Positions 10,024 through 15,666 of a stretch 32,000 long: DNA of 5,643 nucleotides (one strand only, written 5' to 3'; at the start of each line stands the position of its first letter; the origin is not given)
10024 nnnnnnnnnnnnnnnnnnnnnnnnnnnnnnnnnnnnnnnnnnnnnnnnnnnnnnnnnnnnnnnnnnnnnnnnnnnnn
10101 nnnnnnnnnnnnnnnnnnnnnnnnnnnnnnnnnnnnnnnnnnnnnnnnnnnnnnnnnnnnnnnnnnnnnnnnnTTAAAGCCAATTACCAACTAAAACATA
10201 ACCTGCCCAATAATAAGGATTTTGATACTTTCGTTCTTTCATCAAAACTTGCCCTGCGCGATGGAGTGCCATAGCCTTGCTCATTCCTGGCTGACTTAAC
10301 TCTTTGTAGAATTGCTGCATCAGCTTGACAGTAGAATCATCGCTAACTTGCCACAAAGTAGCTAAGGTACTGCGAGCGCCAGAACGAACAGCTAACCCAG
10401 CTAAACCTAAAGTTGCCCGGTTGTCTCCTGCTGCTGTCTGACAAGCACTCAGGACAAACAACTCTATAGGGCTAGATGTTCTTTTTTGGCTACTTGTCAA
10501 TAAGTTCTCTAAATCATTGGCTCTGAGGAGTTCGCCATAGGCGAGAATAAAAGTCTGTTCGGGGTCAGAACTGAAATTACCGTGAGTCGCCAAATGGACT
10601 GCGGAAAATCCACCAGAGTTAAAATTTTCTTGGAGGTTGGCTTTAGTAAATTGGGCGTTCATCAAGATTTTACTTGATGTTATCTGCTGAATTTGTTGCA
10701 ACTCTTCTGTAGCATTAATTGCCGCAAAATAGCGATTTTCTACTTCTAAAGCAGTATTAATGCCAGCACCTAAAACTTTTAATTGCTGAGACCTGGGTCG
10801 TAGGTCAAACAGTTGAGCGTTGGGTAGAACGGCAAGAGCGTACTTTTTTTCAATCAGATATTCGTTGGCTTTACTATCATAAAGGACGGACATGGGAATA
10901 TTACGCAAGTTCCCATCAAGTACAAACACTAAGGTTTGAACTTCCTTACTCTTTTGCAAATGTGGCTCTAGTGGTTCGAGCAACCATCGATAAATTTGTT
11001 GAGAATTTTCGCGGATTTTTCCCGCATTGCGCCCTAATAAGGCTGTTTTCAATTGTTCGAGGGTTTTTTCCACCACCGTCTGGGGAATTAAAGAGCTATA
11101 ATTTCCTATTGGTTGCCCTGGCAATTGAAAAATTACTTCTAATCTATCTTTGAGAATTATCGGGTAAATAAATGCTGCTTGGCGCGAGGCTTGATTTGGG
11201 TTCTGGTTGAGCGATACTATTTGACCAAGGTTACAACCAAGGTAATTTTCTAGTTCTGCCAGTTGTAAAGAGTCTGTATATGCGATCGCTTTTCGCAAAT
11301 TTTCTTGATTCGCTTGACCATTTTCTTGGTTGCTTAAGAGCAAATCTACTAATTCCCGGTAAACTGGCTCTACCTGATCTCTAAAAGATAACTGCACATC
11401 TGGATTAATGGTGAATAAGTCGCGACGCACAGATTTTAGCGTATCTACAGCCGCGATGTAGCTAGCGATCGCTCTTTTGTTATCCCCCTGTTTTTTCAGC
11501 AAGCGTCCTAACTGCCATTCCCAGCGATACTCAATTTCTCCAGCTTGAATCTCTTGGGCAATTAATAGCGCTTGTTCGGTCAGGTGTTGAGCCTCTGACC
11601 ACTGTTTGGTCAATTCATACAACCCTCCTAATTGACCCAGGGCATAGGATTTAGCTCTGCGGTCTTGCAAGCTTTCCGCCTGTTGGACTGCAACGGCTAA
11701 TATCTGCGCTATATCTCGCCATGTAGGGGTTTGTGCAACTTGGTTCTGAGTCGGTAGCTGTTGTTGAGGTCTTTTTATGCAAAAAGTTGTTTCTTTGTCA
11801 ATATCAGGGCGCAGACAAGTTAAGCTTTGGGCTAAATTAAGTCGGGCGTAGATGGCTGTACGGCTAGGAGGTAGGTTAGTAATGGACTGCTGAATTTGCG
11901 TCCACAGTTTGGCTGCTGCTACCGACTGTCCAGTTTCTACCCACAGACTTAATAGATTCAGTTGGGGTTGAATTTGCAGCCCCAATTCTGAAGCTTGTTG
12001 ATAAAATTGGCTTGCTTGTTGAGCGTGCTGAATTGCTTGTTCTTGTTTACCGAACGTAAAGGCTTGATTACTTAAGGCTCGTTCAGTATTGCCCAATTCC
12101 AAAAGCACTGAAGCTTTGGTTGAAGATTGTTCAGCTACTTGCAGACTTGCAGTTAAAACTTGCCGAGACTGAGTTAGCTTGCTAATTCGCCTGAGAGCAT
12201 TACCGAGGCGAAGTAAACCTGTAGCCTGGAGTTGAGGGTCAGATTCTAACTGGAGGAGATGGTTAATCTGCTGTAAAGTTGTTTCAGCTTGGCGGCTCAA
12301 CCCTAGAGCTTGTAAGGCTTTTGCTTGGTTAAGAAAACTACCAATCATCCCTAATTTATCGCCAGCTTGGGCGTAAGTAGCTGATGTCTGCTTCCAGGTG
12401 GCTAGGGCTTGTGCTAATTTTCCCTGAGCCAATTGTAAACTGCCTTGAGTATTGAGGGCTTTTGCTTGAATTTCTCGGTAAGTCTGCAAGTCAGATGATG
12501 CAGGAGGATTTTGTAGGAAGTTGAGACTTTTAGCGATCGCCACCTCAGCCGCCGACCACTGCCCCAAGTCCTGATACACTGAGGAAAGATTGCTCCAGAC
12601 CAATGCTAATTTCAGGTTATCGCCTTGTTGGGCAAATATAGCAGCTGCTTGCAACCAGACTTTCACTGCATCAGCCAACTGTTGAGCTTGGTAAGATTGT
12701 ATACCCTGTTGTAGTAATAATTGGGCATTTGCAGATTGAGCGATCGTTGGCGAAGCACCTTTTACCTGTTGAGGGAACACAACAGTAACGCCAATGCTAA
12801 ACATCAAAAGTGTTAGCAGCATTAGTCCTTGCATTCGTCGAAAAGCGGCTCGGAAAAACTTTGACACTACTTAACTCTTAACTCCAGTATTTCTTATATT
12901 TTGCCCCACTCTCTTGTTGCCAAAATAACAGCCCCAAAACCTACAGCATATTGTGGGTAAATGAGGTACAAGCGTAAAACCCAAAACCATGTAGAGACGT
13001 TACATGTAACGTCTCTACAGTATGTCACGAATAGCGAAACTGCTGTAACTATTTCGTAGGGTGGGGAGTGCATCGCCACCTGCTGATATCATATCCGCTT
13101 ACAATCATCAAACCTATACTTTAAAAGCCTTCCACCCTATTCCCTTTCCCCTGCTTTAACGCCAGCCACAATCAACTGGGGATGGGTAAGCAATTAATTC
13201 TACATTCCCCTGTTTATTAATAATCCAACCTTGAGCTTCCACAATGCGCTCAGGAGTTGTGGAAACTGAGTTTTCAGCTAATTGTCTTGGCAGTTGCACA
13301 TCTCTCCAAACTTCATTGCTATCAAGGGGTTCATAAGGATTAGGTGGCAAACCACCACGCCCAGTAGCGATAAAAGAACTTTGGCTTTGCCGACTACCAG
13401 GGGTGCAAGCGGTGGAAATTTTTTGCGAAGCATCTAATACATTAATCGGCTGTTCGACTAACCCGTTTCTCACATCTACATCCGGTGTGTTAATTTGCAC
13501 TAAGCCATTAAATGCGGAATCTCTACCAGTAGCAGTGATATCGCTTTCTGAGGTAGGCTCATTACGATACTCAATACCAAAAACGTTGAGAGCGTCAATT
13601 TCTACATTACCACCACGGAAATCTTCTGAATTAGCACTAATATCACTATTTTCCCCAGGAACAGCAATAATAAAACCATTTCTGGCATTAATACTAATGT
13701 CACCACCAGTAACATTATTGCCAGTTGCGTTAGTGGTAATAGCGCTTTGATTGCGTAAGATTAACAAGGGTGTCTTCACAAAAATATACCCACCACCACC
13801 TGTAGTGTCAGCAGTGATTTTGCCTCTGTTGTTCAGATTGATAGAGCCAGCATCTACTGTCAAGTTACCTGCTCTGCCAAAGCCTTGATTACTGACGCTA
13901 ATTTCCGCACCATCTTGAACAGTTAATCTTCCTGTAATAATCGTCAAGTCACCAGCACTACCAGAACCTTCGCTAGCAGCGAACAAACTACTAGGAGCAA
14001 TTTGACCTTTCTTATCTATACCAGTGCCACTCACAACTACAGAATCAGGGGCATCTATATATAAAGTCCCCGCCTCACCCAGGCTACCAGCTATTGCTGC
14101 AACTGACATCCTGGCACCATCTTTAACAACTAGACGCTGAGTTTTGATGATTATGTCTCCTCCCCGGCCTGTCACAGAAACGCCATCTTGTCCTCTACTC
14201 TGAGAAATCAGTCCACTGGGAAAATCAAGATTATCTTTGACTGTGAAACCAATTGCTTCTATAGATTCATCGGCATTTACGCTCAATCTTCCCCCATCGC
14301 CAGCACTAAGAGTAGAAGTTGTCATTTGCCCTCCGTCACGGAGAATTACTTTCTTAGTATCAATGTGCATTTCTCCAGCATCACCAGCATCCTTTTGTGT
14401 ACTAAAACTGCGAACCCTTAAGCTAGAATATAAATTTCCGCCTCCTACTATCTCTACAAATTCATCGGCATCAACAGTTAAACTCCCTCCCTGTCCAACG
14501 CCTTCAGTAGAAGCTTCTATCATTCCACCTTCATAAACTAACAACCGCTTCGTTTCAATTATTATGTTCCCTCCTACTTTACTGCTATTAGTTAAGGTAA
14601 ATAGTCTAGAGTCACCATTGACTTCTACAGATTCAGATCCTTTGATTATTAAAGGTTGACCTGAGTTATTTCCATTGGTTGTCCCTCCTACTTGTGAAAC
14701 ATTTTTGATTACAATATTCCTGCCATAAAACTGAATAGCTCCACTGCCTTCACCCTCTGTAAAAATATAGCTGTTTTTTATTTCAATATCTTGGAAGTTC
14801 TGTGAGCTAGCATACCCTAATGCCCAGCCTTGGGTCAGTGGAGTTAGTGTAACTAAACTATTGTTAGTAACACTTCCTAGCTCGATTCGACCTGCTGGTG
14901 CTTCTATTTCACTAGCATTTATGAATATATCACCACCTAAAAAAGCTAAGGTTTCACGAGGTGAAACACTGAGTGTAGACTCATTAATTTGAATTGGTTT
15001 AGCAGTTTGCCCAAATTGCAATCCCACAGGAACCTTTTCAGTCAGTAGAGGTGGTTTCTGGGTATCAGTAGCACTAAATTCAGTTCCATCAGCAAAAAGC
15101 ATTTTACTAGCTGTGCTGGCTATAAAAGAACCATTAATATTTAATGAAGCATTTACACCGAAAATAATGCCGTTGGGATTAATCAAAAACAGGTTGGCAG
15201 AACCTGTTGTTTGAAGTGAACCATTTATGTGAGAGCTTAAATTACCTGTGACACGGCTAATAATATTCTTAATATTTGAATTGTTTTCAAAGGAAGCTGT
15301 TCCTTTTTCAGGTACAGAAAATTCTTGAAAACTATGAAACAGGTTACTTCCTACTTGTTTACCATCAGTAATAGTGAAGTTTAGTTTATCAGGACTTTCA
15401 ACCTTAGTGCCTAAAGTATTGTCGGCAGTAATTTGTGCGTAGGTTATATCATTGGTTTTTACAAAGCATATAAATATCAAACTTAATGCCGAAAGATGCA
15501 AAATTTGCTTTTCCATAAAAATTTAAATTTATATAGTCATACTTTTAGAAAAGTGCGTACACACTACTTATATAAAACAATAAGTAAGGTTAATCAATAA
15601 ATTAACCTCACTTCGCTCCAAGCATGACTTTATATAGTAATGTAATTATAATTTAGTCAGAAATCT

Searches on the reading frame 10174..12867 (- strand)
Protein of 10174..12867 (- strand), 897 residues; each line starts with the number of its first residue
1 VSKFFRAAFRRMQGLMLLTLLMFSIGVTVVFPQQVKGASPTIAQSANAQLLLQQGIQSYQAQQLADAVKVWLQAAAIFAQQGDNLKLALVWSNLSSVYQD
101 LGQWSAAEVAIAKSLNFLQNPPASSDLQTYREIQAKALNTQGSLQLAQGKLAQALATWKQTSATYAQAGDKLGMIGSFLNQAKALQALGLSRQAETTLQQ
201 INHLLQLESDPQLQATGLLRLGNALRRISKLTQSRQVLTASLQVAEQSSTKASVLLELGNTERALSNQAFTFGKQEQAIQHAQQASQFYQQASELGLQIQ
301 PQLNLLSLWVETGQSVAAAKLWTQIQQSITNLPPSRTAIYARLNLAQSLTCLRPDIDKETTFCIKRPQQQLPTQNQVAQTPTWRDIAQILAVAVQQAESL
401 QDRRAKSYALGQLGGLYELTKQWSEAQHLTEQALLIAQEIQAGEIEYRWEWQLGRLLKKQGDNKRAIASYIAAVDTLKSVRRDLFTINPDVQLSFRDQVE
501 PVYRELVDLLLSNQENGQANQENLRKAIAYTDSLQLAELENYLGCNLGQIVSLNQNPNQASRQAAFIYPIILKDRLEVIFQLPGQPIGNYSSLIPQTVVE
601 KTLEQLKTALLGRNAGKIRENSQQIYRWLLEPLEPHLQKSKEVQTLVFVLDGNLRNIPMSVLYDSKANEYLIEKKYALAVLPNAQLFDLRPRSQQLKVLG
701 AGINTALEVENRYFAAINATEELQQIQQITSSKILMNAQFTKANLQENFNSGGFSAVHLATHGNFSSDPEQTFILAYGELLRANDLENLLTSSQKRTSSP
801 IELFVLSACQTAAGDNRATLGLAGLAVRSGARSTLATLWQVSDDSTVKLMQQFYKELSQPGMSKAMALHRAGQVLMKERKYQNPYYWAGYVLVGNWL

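Call 5: search_protein_families(library=pfam, proteins=[window:10174-12867:-], max_evalue=0.001)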
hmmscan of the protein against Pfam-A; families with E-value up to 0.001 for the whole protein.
window:10174-12867:- (897 aa): 4 families
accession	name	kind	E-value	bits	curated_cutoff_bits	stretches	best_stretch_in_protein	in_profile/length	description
PF12770.12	CHAT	-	7e-57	193.5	24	1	620-895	2-289/289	CHAT domain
PF13424.12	TPR_12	-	1.4e-13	51.2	30.1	0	50-118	5-75/77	Tetratricopeptide repeat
PF07719.23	TPR_2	-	5.8e-06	26.5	27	0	408-437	2-31/34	Tetratricopeptide repeat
PF17874.7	TPR_MalT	-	7.3e-06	25.9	45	1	134-347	39-253/336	MalT-like TPR region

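Call 6: search_protein_families(library=ncbifam, proteins=[window:10174-12867:-], max_evalue=0.01)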
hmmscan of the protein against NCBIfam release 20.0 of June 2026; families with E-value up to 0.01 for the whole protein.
window:10174-12867:- (897 aa): 3 families
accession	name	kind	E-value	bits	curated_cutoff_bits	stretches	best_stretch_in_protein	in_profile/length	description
NF047507.1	TPR_BatC_Lepto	exception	0.00018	21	175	0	424-475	75-124/214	TPR repeat-containing protein BatC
NF041717.1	HaaA_phane_TPR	equivalog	0.00025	19.3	1125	0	387-474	772-859/882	cyclophane-containing RiPP biosynthesis TPR protein HaaT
NF053617.1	SARPRegAfsRStmc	equivalog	0.0013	16.8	1430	0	63-288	714-925/986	SARP-family global regulator AfsR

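Call 27: search_protein_families(library=padloc, proteins=[window:10174-12867:-], max_evalue=0.01)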
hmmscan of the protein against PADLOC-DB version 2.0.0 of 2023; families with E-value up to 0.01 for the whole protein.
window:10174-12867:- (897 aa): 2 families
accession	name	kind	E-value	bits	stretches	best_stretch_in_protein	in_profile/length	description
PDLC01169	TPR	-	9.5e-06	23.2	2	382-441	164-222/252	TPR repeats containing protein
PDLC03831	BovA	-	0.00068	16.3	1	762-856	513-598/720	-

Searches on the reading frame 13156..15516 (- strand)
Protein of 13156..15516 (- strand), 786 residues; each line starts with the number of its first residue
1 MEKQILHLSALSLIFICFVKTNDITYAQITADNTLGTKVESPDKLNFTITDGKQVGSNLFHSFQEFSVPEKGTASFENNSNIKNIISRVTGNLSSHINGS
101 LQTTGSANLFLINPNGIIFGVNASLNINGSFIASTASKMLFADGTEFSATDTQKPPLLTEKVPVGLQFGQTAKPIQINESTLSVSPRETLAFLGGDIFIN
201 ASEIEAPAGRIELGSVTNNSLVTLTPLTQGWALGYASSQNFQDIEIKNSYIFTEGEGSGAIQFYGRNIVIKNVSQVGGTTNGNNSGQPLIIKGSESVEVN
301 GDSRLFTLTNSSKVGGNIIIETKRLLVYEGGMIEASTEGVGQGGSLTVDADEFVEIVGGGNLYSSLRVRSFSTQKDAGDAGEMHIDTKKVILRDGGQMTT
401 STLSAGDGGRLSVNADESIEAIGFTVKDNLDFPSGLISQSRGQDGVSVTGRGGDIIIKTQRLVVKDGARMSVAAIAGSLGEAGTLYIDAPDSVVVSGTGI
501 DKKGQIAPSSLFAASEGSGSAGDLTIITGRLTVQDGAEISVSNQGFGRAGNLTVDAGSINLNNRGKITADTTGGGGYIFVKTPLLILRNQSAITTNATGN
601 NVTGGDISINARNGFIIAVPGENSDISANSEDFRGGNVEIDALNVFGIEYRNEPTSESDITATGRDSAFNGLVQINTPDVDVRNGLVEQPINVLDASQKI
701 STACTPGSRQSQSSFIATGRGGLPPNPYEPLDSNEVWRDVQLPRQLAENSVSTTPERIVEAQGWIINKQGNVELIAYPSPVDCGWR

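Call 4: search_protein_families(library=pfam, proteins=[window:13156-15516:-], max_evalue=0.01)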
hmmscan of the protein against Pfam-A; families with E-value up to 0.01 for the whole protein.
window:13156-15516:- (786 aa): 1 family
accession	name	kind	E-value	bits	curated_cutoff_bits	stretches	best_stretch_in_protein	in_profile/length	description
PF05860.19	TPS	-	1.4e-60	205.8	33.5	1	27-262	1-251/252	TPS secretion domain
